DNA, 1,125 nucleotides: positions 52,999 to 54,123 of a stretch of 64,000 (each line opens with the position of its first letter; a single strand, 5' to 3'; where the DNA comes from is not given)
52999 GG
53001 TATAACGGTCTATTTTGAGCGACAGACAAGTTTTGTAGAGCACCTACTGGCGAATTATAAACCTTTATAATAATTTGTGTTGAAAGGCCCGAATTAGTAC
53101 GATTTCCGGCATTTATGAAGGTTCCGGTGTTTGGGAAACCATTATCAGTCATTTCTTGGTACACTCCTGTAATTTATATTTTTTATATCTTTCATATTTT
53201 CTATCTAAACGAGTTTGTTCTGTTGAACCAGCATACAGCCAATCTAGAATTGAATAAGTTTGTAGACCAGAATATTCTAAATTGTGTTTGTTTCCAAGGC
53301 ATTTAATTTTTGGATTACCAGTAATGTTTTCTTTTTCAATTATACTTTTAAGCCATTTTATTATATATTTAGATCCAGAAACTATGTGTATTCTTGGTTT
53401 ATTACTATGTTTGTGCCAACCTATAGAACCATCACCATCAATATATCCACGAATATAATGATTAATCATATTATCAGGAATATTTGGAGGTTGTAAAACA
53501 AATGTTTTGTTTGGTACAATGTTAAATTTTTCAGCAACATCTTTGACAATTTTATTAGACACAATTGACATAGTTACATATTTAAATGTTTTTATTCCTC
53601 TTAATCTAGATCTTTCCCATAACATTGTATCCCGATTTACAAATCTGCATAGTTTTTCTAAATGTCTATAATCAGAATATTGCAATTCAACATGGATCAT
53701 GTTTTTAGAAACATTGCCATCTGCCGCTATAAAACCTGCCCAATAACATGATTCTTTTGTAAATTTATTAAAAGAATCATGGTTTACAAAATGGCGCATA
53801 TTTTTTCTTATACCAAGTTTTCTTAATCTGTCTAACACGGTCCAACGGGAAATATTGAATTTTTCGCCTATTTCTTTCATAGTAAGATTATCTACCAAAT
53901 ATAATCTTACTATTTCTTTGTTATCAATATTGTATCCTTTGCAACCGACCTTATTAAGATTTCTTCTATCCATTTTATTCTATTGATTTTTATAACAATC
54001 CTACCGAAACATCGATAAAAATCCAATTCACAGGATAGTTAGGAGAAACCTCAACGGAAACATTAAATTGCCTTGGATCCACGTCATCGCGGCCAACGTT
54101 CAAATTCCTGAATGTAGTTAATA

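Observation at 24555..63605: DGY tripeptide strongly enriched in five virion proteins: candidate tyrosine glycosylation sequon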

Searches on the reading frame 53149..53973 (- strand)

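Call 34: search_protein_families(library=pfam, proteins=[window:53149-53973:-], max_evalue=0.01)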
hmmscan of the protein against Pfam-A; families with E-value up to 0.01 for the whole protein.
window:53149-53973:- (274 aa): 4 families
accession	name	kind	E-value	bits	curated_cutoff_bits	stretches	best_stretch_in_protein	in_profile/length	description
PF14528.11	LAGLIDADG_3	-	8.9e-10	39.1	22.5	1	171-232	4-63/82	LAGLIDADG-like domain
PF04545.22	Sigma70_r4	-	3.2e-05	23.8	24.1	1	19-47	10-38/50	Sigma-70, region 4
PF04297.20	UPF0122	-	5e-05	23.9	22.7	1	19-53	23-57/101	Putative helix-turn-helix protein, YlxM / p13 like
PF13518.12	HTH_28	-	0.0025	18.3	25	0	20-50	4-33/52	Helix-turn-helix domain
